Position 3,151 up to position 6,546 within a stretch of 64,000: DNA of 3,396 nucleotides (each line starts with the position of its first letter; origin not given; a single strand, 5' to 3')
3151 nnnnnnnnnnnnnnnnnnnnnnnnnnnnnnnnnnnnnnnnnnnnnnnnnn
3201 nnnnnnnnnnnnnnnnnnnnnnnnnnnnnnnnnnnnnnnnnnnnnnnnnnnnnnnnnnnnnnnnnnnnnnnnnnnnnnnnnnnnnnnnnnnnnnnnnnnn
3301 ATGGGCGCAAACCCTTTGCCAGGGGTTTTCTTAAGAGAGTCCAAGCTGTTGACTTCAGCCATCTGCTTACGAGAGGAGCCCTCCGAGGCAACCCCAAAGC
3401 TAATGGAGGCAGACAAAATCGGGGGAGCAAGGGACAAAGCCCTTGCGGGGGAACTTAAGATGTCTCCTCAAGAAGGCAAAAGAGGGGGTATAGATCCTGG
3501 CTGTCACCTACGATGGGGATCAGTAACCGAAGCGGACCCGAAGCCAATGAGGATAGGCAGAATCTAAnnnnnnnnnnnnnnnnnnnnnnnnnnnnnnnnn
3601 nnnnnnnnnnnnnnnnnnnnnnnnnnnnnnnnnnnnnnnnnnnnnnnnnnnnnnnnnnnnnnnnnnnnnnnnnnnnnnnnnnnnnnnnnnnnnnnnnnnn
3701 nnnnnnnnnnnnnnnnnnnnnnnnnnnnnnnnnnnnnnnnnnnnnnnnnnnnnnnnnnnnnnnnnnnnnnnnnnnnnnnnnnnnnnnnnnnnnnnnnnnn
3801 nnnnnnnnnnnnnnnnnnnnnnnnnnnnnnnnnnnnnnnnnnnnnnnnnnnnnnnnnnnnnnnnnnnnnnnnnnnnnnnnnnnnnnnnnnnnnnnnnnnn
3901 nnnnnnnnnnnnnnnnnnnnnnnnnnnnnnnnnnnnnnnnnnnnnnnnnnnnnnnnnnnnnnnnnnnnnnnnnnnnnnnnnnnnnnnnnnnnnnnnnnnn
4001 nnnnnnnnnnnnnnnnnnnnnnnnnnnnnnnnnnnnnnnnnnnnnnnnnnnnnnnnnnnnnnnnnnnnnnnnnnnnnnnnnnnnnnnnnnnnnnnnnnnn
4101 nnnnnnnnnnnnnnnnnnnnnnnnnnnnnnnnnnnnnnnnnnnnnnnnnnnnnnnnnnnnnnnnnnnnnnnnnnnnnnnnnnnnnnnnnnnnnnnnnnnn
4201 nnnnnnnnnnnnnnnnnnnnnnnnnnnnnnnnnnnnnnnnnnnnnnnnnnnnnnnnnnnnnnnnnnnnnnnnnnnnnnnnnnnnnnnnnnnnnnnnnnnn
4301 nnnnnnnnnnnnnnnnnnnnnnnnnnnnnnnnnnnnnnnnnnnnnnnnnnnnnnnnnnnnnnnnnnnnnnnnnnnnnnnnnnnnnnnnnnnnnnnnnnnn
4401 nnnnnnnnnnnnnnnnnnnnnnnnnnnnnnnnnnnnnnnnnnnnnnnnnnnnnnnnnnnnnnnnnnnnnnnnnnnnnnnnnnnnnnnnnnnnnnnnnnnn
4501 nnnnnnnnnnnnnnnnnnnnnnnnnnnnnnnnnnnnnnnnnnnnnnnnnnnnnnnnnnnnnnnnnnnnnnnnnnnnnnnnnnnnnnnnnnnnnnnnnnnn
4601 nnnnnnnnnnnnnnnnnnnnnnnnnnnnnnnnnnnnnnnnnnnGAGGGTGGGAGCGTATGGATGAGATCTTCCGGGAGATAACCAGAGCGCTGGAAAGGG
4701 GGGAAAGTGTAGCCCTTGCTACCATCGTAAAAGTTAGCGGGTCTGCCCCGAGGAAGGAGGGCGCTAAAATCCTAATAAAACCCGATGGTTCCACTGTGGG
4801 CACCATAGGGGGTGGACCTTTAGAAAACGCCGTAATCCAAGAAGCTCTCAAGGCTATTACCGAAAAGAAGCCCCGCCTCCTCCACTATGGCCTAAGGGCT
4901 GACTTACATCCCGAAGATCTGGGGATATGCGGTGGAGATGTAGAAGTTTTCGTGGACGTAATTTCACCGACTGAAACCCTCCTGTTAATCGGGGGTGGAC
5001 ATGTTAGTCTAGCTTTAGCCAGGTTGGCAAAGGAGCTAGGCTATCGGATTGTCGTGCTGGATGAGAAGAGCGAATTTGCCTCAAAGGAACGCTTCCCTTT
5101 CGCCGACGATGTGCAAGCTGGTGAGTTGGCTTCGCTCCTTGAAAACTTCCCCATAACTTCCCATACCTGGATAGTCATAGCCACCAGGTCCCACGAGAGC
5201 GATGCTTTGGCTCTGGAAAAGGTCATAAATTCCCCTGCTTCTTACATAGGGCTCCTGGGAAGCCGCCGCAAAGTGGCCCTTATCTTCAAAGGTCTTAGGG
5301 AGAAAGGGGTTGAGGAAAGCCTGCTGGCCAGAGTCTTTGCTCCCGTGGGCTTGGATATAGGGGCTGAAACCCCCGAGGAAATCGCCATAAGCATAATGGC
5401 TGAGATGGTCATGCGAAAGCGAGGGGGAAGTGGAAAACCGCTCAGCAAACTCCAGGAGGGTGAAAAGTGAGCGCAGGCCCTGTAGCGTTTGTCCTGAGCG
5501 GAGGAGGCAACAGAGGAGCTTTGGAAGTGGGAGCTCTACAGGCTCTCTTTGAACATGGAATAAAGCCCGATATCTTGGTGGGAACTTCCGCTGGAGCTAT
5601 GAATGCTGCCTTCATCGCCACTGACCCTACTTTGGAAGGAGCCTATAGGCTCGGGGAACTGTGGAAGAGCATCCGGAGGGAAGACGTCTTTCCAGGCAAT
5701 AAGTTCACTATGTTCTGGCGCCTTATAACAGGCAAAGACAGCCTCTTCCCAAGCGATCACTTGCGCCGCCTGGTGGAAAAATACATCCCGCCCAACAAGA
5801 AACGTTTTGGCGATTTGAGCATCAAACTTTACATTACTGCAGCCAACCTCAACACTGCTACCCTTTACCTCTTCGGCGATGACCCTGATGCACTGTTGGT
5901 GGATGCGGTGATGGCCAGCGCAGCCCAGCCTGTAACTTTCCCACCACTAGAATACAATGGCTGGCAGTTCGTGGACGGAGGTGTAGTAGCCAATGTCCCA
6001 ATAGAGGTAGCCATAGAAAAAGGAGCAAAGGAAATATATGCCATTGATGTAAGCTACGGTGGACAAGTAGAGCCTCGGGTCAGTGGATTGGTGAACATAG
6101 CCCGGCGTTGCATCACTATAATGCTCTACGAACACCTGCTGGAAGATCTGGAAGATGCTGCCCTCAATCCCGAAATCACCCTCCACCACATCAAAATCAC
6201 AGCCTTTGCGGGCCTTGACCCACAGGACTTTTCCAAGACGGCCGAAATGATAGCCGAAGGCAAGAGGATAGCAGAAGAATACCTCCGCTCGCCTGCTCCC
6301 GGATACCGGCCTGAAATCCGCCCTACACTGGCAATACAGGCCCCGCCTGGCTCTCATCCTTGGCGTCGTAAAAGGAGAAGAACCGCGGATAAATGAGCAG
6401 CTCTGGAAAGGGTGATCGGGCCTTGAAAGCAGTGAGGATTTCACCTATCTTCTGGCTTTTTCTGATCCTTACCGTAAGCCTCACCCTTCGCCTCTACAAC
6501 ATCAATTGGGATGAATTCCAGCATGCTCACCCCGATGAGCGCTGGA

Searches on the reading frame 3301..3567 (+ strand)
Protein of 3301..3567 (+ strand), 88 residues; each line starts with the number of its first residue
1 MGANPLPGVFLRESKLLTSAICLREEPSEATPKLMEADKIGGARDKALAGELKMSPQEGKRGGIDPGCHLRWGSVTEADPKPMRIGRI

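Call 7: search_protein_families(library=pfam, proteins=[window:3301-3567:+])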
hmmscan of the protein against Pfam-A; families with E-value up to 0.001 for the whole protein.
window:3301-3567:+ (88 aa): 0 families

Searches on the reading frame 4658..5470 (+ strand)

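Call 7: search_protein_families(library=pfam, proteins=[window:4658-5470:+])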
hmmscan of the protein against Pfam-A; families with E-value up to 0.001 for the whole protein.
window:4658-5470:+ (270 aa): 2 families
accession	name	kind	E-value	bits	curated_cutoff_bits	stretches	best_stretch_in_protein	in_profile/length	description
PF13478.12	XdhC_C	-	1.1e-42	146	29.7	1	108-250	1-125/125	XdhC Rossmann domain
PF02625.21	XdhC_CoxI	-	1.7e-27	95.6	24.3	1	12-78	2-68/68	XdhC and CoxI family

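Call 62: search_protein_families(library=ncbifam, proteins=[window:4658-5470:+], max_evalue=0.01)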
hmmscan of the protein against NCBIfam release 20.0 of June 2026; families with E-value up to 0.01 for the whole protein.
window:4658-5470:+ (270 aa): 6 families
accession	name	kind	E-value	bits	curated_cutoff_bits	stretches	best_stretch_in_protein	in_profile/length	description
NF045664.1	XdhC_rel_AOR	equivalog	2.6e-81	273.6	350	2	99-255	188-345/346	XdhC family aldehyde oxidoreductase maturation factor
TIGR02964.1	xanthine_xdhC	equivalog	3e-35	122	161.6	1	20-250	2-245/246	xanthine dehydrogenase accessory protein XdhC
NF004675.0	PRK06019.1-1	equivalog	8.4e-05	21.5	375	1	100-139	4-43/375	5-(carboxyamino)imidazole ribonucleotide synthase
NF005069.0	PRK06487.1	equivalog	0.00033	19.8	448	1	106-177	152-221/320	2-hydroxyacid dehydrogenase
NF004677.0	PRK06019.1-3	equivalog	0.00066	18.6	441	1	100-139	6-45/389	5-(carboxyamino)imidazole ribonucleotide synthase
NF004676.0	PRK06019.1-2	equivalog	0.0083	15.2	387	0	101-141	6-46/363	5-(carboxyamino)imidazole ribonucleotide synthase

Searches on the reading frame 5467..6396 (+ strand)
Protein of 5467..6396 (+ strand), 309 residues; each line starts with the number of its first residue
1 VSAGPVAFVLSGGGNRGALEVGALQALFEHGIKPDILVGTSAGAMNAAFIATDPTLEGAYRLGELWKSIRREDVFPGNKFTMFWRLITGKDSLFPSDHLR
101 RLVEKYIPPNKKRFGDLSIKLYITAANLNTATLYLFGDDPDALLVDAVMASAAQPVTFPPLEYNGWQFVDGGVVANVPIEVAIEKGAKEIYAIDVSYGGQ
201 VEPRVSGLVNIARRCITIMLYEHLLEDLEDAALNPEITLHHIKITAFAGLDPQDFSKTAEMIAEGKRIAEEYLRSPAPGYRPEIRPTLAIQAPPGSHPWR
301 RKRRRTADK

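Call 7: search_protein_families(library=pfam, proteins=[window:5467-6396:+])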
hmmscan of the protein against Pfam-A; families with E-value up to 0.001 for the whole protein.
window:5467-6396:+ (309 aa): 2 families
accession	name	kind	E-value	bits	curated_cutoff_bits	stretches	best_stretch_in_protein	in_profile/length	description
PF01734.28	Patatin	-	1.1e-38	133.9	27.7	1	9-183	2-191/191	Patatin-like phospholipase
PF01973.23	MptE-like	-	0.00066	19.9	34.6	0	22-51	58-87/171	6-hydroxymethylpterin diphosphokinase MptE-like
